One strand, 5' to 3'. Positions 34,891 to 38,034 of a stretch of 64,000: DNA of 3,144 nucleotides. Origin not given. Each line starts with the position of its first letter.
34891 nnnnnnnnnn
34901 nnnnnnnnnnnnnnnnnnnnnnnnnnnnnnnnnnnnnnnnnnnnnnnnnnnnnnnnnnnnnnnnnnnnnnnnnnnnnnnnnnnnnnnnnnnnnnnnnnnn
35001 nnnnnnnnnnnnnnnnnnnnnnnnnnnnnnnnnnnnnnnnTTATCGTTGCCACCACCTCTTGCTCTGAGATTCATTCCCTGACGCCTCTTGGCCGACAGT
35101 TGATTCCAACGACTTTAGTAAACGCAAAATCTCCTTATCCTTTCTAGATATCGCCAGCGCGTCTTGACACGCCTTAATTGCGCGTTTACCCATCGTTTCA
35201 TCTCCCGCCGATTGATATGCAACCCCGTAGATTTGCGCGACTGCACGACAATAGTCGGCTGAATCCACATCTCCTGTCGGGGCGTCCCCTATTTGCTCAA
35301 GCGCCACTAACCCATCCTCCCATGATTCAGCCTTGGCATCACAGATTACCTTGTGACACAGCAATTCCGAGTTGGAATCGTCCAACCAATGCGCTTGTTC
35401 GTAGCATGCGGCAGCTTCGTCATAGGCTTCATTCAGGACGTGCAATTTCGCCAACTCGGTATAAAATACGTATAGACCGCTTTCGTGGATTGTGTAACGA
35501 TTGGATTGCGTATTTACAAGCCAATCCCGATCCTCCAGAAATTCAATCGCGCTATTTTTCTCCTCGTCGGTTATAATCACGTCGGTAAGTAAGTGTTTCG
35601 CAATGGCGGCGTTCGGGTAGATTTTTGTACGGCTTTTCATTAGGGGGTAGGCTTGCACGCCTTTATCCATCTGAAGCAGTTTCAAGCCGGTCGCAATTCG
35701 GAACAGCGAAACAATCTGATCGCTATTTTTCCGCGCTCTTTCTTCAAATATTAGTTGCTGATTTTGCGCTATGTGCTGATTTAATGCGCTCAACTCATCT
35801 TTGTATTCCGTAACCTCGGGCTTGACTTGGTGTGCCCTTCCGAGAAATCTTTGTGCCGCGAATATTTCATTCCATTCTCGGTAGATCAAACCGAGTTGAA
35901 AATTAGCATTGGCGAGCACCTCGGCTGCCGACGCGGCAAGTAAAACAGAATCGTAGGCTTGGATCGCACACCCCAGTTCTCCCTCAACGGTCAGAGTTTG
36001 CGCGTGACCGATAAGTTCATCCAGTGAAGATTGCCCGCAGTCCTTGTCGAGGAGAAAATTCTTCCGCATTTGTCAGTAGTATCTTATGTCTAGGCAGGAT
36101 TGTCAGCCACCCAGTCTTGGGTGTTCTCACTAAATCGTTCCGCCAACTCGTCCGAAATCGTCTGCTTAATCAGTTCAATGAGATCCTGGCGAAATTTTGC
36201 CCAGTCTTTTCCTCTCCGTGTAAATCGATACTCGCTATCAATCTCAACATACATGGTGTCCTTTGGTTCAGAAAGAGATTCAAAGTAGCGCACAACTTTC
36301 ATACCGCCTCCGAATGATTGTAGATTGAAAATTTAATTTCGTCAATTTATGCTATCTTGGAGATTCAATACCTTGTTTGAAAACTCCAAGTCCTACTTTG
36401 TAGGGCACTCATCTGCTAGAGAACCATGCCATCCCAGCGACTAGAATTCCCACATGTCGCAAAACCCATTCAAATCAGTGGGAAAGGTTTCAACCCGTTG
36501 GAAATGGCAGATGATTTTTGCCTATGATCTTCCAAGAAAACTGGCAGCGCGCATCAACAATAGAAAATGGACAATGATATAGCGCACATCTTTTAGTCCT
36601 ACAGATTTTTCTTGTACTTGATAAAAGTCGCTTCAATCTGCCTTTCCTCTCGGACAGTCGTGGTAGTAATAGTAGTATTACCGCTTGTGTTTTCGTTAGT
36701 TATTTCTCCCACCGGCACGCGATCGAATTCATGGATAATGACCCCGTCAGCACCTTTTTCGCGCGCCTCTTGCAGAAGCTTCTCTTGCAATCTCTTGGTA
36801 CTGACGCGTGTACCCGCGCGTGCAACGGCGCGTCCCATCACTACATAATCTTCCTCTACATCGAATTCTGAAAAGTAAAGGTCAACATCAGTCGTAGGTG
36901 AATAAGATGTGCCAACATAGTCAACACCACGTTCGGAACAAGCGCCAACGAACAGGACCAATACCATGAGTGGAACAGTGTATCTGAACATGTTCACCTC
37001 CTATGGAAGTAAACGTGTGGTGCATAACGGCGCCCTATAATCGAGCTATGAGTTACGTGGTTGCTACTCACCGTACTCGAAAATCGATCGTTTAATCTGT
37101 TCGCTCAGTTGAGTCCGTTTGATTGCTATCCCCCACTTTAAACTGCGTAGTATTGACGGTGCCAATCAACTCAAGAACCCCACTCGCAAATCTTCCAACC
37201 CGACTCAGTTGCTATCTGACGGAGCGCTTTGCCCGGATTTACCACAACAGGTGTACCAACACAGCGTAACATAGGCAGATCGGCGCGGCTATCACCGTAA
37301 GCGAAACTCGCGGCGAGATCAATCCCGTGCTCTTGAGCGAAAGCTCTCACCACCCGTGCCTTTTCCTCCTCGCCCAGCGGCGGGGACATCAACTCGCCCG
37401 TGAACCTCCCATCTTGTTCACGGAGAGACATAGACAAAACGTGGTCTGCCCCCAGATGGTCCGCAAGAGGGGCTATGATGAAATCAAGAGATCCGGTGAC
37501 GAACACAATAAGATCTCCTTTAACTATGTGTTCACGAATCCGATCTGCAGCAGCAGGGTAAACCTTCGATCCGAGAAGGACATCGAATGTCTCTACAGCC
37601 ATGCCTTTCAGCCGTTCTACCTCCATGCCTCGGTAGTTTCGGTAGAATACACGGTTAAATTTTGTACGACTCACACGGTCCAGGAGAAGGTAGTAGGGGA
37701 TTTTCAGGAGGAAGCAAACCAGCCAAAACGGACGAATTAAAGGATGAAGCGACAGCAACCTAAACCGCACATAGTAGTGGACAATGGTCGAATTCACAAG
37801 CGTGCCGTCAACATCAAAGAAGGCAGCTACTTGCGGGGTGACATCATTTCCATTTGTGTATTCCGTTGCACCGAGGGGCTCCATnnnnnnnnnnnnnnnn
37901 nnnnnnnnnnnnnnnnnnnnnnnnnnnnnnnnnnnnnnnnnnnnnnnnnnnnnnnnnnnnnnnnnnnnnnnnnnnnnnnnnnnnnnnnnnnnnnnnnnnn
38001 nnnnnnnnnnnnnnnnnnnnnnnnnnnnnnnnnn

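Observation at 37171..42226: ElbD-like four-domain megaenzyme (FAR-acyl-AMP ligase-ACP-PlsC) followed by a HAD phosphatase: candidate ether/alkyl-glycerolipid module with permuted domain order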

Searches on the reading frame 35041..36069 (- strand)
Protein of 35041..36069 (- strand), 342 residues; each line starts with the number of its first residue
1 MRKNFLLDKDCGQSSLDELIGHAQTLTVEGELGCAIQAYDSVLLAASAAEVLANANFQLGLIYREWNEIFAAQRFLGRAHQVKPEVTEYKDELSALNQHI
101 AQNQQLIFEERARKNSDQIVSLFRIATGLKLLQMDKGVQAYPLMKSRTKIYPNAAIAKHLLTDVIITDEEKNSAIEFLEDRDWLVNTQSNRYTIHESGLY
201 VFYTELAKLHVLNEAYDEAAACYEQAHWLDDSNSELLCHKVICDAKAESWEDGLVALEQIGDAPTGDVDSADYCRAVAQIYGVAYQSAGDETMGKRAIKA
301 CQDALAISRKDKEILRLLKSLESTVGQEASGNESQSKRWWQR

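Call 9: search_protein_families(library=pfam, proteins=[window:35041-36069:-], max_evalue=0.001)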
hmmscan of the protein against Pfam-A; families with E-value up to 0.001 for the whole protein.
window:35041-36069:- (342 aa): 0 families

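Call 25: search_protein_families(library=pfam, proteins=[window:35041-36069:-], max_evalue=1)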
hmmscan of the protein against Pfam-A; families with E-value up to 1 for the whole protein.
window:35041-36069:- (342 aa): 10 families
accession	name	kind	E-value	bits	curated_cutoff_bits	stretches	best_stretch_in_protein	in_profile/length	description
PF17874.7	TPR_MalT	-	0.012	15.3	45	1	14-86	78-155/336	MalT-like TPR region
PF00515.34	TPR_1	-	0.017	15.4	27.8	1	203-233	4-34/34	Tetratricopeptide repeat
PF07719.23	TPR_2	-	0.02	15.4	27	1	203-227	4-28/34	Tetratricopeptide repeat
PF23109.1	ARCH_RTEL1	-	0.024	15.1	27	1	129-202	42-116/181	RTEL1 helicase, ARCH domain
PF14559.12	TPR_19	-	0.071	13.9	25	0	213-263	4-54/68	Tetratricopeptide repeat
PF13181.12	TPR_8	-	0.18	12.5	25.7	0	202-226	3-27/34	Tetratricopeptide repeat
PF13176.12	TPR_7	-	0.18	12.5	27.9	0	205-228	4-27/36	Tetratricopeptide repeat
PF13424.12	TPR_12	-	0.43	11.2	30.1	0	204-226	49-71/77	Tetratricopeptide repeat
PF13428.12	TPR_14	-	0.54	11.6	23.5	0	203-227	4-28/44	Tetratricopeptide repeat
PF13414.12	TPR_11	-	0.77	9.9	26.8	0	215-236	9-30/42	TPR repeat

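Call 42: find_homologous_proteins(query=window:35041-36069:-, max_evalue=0.001)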
Query window:35041-36069:- (342 aa): 393 proteins with E <= 0.001 among 3362 candidates; the best 120 are listed.
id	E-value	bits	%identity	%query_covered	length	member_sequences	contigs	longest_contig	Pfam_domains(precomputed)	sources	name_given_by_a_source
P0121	2.1e-211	719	95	100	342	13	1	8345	-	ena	-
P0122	1.2e-195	667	88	100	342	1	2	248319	-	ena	-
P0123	4.0e-189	646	86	100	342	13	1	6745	-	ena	-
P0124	3.3e-188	643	85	100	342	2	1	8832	PF00515.35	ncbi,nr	ncbi:MAG: hypothetical protein OXT74_13890 [Candidatus Poribacteria bacterium]|nr:hypothetical prote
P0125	5.4e-186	636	85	100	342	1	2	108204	PF00515.35,PF07719.24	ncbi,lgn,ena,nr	ncbi:MAG: hypothetical protein OXN17_15025 [Candidatus Poribacteria bacterium]|nr:hypothetical prote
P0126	1.6e-183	627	83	100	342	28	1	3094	-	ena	-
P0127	7.4e-183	625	85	100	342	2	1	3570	PF07719.24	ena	-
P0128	2.0e-182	624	83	100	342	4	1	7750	PF00515.35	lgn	-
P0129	2.3e-182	624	82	100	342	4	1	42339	-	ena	-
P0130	2.4e-181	620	83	100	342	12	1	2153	-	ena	-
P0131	2.8e-181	620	83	100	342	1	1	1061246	-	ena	-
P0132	1.2e-180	618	82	100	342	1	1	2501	PF00515.35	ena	-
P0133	1.5e-180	618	81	100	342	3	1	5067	-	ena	-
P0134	1.5e-180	618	83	99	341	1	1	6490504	PF14559.13,PF00515.35,PF12895.14,PF07719.24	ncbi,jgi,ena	-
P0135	2.6e-180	617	82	100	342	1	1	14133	PF00515.35,PF07719.24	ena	-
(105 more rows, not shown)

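Call 64: predict_structure(alignment_id=A2)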
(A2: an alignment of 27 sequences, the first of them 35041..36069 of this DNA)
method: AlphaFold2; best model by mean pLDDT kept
length: 342 residues; sequences in the alignment: 27
mean_pLDDT: 88.1   pTM: 0.85
mean pLDDT of the five models: 88.1, 87.4, 86.6, 83.3, 75.1
residues with pLDDT >= 90: 239; 70-90: 71; 50-70: 11; < 50: 21
segments of 3 or more residues with pLDDT < 50: 1-4, 10-12, 328-337, 339-342
pLDDT, mean of each block of 10 residues (from residue 1): 46 73 93 94 92 98 94 97 96 97 93 93 95 95 88 94 91 92 91 96 97 96 94 90 95 88 82 93 89 90 89 90 64 38 37
secondary structure, 60 per line:
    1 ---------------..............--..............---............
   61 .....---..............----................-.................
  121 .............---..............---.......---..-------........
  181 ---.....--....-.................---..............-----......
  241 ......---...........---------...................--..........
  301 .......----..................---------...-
elements in order: H16-29 H32-45 H49-65 H69-82 H87-102 H104-133 H137-150 H154-160 H173-180 E184-188 E191-194 H196-212 H216-229 H235-246 H250-260 H270-288 H291-307 H312-329

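Call 67: fold_search(model_id=the predicted structure, library=pdb)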
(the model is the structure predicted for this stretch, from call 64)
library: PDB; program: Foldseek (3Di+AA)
matches with E <= 10: 1466; with E <= 0.001: 112
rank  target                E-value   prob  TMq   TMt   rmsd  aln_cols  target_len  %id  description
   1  9qhc_B                7.0e-06  1.00  0.30  0.36  18.0       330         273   15  Crystal structure of 8-repeat CTPR protein with eliminated coordination sites (released 2025-10-22)
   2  8chy                  1.8e-05  1.00  0.27  0.32  17.3       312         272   16  Crystal structure of an 8-repeat consensus TPR superhelix with Zinc. (released 2024-02-21)
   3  6eou                  1.9e-05  1.00  0.25  0.25  17.4       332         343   15  O-GlcNAc transferase TPR domain with the intellectual disability associated mutation L254F (released 2018-05-09)
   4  3ieg_A                2.1e-05  1.00  0.27  0.26  20.3       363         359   15  Crystal Structure of P58(IPK) TPR Domain at 2.5 A (released 2010-03-31)
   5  8dtf_A                3.0e-05  1.00  0.26  0.13  23.1       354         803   16  Cryo-EM structure of the full length Arabidopsis SPY with complete TPRs (released 2023-03-08)
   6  1w3b_B                3.9e-05  1.00  0.24  0.22  17.4       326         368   15  The superhelical TPR domain of O-linked GlcNAc transferase reveals structural similarities to importin alpha. (released 2004-09-09)
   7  8dtg_B                6.3e-05  1.00  0.25  0.13  22.8       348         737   16  Cryo-EM structure of Arabidopsis SPY alternative conformation 1 (released 2023-03-08)
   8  8dtg_A                6.6e-05  1.00  0.28  0.13  19.1       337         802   17  Cryo-EM structure of Arabidopsis SPY alternative conformation 1 (released 2023-03-08)
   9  2y4t_B                7.2e-05  1.00  0.28  0.24  18.2       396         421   13  Crystal structure of the human co-chaperone P58(IPK) (released 2011-08-10)
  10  1w3b_A                7.2e-05  1.00  0.24  0.21  19.2       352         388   12  The superhelical TPR domain of O-linked GlcNAc transferase reveals structural similarities to importin alpha. (released 2004-09-09)
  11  5tqb_B                7.2e-05  1.00  0.27  0.27  18.5       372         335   15  Crystal structure of assembly chaperone of ribosomal protein L4 (Acl4) in complex with ribosomal protein L4 (RpL4) (released 2017-02-15)
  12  3qky                  8.6e-05  1.00  0.23  0.31  20.6       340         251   15  Crystal structure of Rhodothermus marinus BamD (released 2011-04-20)
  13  9qhb                  8.9e-05  1.00  0.24  0.29  16.8       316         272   15  Crystal structure of 16-repeat CTPR protein with eliminated coordination sites (released 2025-10-22)
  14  9qhc_A                9.3e-05  1.00  0.24  0.28  17.7       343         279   15  Crystal structure of 8-repeat CTPR protein with eliminated coordination sites (released 2025-10-22)
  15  8dth_A                9.3e-05  1.00  0.25  0.13  22.0       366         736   16  Cryo-EM structure of Arabidopsis SPY alternative conformation 2 (released 2023-03-08)
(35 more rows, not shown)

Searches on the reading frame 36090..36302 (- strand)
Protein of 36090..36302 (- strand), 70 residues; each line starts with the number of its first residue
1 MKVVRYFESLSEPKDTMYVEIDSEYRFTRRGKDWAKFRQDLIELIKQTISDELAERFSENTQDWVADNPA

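Call 25: search_protein_families(library=pfam, proteins=[window:36090-36302:-], max_evalue=1)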
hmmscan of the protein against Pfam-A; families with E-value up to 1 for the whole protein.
window:36090-36302:- (70 aa): 2 families
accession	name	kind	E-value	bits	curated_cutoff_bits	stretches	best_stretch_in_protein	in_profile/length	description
PF08514.17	STAG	-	0.0075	16.6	25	1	24-52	2-30/114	STAG domain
PF23743.1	Beta-prop_BBS7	-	0.23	11.1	27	1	10-48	55-94/299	BBS7 beta-propeller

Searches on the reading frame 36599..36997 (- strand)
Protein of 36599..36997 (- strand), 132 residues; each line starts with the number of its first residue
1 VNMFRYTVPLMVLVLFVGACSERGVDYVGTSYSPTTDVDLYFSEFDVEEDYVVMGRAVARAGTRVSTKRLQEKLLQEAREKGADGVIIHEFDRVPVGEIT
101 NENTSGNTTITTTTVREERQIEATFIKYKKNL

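Call 9: search_protein_families(library=pfam, proteins=[window:36599-36997:-], max_evalue=0.001)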
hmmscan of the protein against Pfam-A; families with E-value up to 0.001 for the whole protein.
window:36599-36997:- (132 aa): 0 families

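Call 25: search_protein_families(library=pfam, proteins=[window:36599-36997:-], max_evalue=1)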
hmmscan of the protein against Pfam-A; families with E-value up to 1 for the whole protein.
window:36599-36997:- (132 aa): 3 families
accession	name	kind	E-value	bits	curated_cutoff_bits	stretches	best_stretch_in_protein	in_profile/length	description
PF02286.21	Dehydratase_LU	-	0.011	14.7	25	1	24-121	356-453/552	Dehydratase large subunit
PF02225.27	PA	-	0.027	15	23.9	1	43-113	21-85/95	PA domain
PF11387.14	DUF2795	-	0.2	12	25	1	72-99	20-47/54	Protein of unknown function (DUF2795)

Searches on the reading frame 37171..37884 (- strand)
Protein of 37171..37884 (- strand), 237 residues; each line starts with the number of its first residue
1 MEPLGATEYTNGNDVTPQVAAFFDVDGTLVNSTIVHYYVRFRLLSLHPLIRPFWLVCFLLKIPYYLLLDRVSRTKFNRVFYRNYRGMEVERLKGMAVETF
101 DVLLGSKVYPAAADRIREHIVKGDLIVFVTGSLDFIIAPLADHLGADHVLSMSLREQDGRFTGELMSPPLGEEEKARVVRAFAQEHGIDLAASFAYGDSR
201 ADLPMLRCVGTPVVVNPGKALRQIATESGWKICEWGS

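Call 7: search_protein_families(library=pfam, proteins=[window:37171-37884:-], max_evalue=0.01)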
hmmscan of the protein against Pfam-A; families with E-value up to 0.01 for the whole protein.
window:37171-37884:- (237 aa): 4 families
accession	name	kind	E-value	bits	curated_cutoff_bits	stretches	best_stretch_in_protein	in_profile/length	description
PF12710.13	HAD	-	1.1e-38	134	27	1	21-207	1-189/189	haloacid dehalogenase-like hydrolase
PF00702.32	Hydrolase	-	5.7e-07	30.5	26.4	1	20-210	3-191/191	haloacid dehalogenase-like hydrolase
PF08282.18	Hydrolase_3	-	3.9e-06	27.2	20.9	1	174-218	187-231/255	haloacid dehalogenase-like hydrolase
PF24694.1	LNS2_PITM1-3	-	0.00012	22.5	27.7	1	106-206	20-110/124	PITM 1-3, LNS2 domain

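Call 8: search_protein_families(library=ncbifam, proteins=[window:37171-37884:-], max_evalue=0.01)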
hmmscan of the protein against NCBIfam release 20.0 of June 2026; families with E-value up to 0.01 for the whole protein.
window:37171-37884:- (237 aa): 16 families
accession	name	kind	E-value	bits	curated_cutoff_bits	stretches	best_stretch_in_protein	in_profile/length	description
TIGR01490.1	HAD-SF-IB-hyp1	subfamily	4.1e-43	148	98.3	1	20-219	1-200/202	HAD-IB family hydrolase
NF052360.1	HolPasePseu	equivalog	5.2e-26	91.6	280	1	82-233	63-215/218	histidinol-phosphatase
NF052359.1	HolPaseNeis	equivalog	1.3e-20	74.1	400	1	90-234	71-219/221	histidinol-phosphatase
TIGR01488.1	HAD-SF-IB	subfamily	1.7e-20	73.7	45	1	94-207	62-175/177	HAD-IB family phosphatase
TIGR00338.1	serB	equivalog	1.3e-13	51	144.15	1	89-225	66-203/219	phosphoserine phosphatase SerB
TIGR01491.1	HAD-SF-IB-PSPlk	hypoth_equivalog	9.3e-10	38.5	151.9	1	102-226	75-199/201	phosphoserine phosphatase-like hydrolase, archaeal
NF008350.0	PRK11133.1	equivalog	6.2e-08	32.2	413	1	130-210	204-284/324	phosphoserine phosphatase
TIGR00099.1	Cof-subfamily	subfamily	2.1e-06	27.5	137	1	174-215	188-229/256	Cof-type HAD-IIB family hydrolase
TIGR01484.1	HAD-SF-IIB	subfamily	6.4e-05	23.1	41.8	0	174-215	180-221/221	HAD-IIB family hydrolase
NF045966.1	YcsE_rel_Pase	equivalog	0.00043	19.8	220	1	174-227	191-245/265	YcsE-related riboflavin metabolism phosphatase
NF002245.0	PRK01158.1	equivalog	0.00059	19.2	198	1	158-217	144-200/233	phosphoglycolate phosphatase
TIGR01545.1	YfhB_g-proteo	equivalog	0.0015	18.4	259.25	1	21-216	8-201/210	phosphatidylglycerophosphatase C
TIGR01486.1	HAD-SF-IIB-MPGP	subfamily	0.0019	17.6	164.75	0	191-218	196-224/257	mannosyl-3-phosphoglycerate phosphatase family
TIGR02461.1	osmo_MPG_phos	equivalog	0.003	17.7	244.35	0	171-215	180-226/227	mannosyl-3-phosphoglycerate phosphatase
TIGR01487.1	Pglycolate_arch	equivalog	0.0039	17.1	122.75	0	173-215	146-188/215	phosphoglycolate phosphatase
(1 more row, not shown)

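Call 49: search_solved_structures(query=window:37171-37884:-, max_evalue=0.001)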
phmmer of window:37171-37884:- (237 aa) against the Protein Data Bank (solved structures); distinct sequences matched with E-value up to 0.001: 13.
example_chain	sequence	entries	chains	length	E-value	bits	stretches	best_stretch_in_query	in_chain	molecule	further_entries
3fvv_A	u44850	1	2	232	1.6e-19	74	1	110-234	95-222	uncharacterized protein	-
3p96_A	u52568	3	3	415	7.4e-14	55.5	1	88-227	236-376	Phosphoserine phosphatase SerB | Phosphoserine phosphatase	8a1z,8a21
5is2_A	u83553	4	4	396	8e-14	55.4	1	88-227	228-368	Phosphoserine phosphatase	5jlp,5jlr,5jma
5t41_A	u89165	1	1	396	1.2e-13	54.8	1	88-227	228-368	Phosphoserine phosphatase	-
5it4_A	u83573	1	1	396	3.7e-13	53.2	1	88-227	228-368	Phosphoserine phosphatase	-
5jjb_A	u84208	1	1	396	7.7e-13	52.1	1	88-227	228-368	Phosphoserine phosphatase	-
5it0_A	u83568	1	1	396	1.7e-12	51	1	88-227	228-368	Phosphoserine phosphatase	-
1f5s_A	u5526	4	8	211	4.4e-10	43.1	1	88-214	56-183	PHOSPHOSERINE PHOSPHATASE (PSP) | Phosphoserine Phosphatase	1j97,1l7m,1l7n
1l7o_A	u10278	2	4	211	9.6e-10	42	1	88-214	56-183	PHOSPHOSERINE PHOSPHATASE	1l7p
7qpl_A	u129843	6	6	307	2.2e-06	31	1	88-220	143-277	O-phosphoserine phosphohydrolase | Phosphoserine phosphatase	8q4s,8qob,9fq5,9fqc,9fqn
3n28_A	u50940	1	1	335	7.2e-05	26.1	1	125-215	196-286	Phosphoserine phosphatase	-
4nav_D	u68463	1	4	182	8.7e-05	25.8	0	167-230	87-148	HYPOTHETICAL PROTEIN XCC279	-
2pq0_A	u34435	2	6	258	0.00098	22.3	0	174-216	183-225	Hypothetical conserved protein GK1056 | Hypothetical conserved protein, GK1056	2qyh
